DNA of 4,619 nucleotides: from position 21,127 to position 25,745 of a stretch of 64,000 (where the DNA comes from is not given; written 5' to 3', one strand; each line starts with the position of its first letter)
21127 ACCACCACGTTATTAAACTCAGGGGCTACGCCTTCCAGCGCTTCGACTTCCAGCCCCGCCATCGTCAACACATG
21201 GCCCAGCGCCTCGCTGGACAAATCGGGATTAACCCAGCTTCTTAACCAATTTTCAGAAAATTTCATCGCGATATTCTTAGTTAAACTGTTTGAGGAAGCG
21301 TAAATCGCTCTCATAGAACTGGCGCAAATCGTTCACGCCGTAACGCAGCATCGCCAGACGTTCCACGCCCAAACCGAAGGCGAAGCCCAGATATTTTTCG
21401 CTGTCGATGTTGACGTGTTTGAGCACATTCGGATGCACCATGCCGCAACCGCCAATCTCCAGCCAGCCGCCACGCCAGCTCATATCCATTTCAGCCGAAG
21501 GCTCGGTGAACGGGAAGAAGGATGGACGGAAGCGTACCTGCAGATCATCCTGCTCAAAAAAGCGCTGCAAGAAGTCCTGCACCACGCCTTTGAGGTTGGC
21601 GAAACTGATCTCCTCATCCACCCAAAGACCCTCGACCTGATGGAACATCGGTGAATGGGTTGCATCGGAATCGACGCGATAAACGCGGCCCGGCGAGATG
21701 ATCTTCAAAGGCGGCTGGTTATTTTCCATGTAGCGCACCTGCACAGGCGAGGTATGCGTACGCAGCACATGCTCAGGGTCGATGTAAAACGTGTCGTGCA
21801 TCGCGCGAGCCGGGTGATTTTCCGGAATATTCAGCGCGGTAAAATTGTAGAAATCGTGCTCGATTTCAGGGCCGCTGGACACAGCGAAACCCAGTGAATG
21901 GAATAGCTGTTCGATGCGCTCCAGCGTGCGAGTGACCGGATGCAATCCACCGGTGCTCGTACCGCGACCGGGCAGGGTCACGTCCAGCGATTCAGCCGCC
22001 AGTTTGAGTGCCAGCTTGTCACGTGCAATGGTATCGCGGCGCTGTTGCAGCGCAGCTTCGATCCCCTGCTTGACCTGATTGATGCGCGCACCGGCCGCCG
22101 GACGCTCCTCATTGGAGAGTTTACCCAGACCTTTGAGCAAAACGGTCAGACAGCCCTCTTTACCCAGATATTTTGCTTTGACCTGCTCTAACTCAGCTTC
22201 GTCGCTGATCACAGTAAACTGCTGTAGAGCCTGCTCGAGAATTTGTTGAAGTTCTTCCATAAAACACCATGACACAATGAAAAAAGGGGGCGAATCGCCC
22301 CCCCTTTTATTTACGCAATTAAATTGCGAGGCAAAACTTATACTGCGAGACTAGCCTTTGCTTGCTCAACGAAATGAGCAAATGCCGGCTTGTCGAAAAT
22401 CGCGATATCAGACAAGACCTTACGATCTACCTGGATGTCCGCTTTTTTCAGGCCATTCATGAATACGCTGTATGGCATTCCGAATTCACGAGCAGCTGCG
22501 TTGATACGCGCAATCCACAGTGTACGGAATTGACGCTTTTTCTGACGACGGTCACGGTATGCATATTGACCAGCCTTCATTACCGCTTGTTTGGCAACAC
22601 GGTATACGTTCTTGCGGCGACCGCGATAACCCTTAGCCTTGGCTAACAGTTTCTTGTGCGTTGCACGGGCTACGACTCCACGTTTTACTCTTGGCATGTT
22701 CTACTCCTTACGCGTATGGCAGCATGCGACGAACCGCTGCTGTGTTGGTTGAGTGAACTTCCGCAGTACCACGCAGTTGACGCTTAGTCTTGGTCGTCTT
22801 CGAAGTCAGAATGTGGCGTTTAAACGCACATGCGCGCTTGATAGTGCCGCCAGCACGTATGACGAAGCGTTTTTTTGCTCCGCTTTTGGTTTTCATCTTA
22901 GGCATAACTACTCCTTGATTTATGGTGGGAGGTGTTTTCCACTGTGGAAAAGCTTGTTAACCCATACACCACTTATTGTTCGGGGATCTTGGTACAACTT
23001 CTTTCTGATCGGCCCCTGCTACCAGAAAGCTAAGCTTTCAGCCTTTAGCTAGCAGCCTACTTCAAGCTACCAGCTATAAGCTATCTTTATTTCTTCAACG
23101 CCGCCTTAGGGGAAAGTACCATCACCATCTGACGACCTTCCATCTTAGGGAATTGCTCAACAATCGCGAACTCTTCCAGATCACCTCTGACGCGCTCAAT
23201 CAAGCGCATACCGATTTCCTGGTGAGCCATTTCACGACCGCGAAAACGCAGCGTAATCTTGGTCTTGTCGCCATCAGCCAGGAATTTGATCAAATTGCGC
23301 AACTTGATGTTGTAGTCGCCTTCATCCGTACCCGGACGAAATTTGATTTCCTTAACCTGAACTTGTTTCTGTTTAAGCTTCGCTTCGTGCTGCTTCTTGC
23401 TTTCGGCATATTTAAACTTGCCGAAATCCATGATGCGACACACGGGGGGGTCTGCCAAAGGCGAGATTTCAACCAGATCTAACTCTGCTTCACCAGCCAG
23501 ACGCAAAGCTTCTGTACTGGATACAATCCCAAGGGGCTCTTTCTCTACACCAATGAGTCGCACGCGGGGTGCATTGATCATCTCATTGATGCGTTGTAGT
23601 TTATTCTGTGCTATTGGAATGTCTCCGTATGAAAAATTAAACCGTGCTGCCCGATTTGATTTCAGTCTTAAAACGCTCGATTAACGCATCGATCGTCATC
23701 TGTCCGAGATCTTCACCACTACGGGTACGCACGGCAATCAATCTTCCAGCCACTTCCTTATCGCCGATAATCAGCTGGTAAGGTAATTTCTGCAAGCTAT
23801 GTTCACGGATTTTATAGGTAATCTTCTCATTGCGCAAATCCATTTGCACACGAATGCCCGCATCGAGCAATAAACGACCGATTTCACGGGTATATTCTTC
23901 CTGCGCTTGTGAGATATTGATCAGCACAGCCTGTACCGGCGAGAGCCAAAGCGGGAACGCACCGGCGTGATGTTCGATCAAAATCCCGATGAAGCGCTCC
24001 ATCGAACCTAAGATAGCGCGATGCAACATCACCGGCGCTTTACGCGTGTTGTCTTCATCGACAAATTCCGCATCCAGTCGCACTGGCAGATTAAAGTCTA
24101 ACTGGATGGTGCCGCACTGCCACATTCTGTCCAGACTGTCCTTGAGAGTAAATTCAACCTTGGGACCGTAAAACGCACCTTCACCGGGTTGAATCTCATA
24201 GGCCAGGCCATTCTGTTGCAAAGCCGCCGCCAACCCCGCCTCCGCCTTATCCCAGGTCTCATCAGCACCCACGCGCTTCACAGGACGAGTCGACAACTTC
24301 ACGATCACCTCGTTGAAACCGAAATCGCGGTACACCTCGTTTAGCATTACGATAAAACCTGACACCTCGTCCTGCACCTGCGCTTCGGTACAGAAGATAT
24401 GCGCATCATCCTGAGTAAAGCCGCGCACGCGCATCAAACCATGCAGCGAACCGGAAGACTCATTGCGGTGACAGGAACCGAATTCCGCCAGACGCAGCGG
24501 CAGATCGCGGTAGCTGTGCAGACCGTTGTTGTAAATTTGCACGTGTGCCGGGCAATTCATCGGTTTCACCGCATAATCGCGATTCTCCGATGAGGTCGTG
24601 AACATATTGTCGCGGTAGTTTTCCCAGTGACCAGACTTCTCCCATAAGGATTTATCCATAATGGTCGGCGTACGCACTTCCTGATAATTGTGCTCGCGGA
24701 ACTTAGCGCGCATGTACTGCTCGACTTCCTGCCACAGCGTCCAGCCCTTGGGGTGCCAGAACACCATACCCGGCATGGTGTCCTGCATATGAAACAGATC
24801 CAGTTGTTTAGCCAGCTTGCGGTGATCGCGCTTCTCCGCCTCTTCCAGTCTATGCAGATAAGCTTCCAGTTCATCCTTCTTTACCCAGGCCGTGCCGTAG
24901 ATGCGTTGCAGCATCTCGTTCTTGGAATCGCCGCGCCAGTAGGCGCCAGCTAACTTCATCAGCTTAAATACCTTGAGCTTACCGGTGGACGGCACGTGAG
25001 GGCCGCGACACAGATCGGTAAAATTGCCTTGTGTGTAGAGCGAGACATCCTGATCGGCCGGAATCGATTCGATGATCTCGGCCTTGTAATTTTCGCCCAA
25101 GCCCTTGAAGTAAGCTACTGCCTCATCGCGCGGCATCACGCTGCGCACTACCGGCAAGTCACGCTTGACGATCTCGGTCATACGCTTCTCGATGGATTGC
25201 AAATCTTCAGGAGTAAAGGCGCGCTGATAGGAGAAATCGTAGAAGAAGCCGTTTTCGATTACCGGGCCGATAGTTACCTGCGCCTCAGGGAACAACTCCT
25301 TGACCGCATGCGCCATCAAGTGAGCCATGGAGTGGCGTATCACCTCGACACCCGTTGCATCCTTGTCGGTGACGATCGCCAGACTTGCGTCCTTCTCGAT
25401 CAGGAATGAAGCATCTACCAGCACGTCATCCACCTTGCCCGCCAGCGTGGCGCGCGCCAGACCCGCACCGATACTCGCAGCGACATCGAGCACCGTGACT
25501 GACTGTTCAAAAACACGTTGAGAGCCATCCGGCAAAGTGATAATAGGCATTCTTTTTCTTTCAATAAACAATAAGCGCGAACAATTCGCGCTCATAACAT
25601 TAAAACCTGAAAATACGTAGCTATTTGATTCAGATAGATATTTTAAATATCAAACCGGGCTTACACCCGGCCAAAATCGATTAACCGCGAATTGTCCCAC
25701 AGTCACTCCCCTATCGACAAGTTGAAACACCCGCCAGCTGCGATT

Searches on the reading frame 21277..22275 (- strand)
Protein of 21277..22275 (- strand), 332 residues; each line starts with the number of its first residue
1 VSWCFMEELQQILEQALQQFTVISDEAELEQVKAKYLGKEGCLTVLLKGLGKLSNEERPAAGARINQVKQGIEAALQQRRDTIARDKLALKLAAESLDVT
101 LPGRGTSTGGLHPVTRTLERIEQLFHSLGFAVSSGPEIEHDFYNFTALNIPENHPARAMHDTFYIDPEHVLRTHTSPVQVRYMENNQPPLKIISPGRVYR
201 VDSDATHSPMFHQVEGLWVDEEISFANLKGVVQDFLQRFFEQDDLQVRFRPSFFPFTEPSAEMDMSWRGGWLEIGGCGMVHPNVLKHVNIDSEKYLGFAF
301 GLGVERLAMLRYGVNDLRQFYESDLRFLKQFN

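Call 41: search_protein_families(library=pfam, proteins=[window:21277-22275:-], max_evalue=0.00001)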
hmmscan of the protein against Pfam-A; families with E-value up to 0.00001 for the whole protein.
window:21277-22275:- (332 aa): 3 families
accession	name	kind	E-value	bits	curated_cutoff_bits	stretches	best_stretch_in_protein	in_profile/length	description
PF01409.25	tRNA-synt_2d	-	2.5e-107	358.4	19.8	1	97-331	2-246/246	tRNA synthetases class II core domain (F)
PF02912.23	Phe_tRNA-synt_N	-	2.9e-22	78.8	22.3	1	25-92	2-69/69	Aminoacyl tRNA synthetase class II, N-terminal domain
PF17759.6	tRNA_synthFbeta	-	4.6e-06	26.7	22.4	0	189-295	96-208/214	Phenylalanyl tRNA synthetase beta chain CLM domain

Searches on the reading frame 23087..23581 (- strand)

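Call 41: search_protein_families(library=pfam, proteins=[window:23087-23581:-], max_evalue=0.00001)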
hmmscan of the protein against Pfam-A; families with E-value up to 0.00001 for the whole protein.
window:23087-23581:- (164 aa): 2 families
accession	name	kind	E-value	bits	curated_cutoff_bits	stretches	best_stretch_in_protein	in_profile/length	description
PF00707.27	IF3_C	-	3.4e-36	123.5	34.8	1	74-159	1-86/86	Translation initiation factor IF-3, C-terminal domain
PF05198.21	IF3_N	-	2.3e-27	95.4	26.9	1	2-67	5-70/70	Translation initiation factor IF-3, N-terminal domain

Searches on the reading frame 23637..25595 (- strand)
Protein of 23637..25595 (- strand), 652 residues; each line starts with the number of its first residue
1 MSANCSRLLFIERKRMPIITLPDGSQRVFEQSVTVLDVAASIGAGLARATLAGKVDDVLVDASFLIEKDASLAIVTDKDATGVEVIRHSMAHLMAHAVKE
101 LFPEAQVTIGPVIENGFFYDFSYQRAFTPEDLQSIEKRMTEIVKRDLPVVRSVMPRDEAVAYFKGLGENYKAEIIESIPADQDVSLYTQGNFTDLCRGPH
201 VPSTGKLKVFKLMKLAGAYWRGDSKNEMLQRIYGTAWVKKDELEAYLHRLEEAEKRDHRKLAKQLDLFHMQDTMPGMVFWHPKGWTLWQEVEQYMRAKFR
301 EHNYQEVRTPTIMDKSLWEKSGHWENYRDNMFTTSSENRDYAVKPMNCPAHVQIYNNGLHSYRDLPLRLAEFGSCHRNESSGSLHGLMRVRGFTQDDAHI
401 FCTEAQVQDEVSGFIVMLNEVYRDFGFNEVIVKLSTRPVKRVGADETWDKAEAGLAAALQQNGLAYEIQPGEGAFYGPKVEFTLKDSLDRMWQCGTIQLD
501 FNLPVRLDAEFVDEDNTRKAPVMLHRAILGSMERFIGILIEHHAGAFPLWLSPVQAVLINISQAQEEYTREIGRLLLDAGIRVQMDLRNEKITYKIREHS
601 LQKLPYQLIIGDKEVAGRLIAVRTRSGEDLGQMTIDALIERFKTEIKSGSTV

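Call 58: search_protein_families(library=pfam, proteins=[window:23637-25595:-], max_evalue=1e-8)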
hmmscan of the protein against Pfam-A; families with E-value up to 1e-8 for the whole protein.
window:23637-25595:- (652 aa): 4 families
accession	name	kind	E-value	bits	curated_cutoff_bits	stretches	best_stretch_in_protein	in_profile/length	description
PF00587.30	tRNA-synt_2b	-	1.6e-56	191.7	29.3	1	332-543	1-179/179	tRNA synthetase class II core domain (G, H, P, S and T)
PF03129.25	HGTP_anticodon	-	1.1e-18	67.6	21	1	555-644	1-93/94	Anticodon binding domain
PF07973.19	tRNA_SAD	-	4.6e-18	65.4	24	1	184-233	1-44/44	Threonyl and Alanyl tRNA synthetase second additional domain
PF02824.27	TGS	-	6.8e-10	39.3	22.2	1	19-76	3-60/60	TGS domain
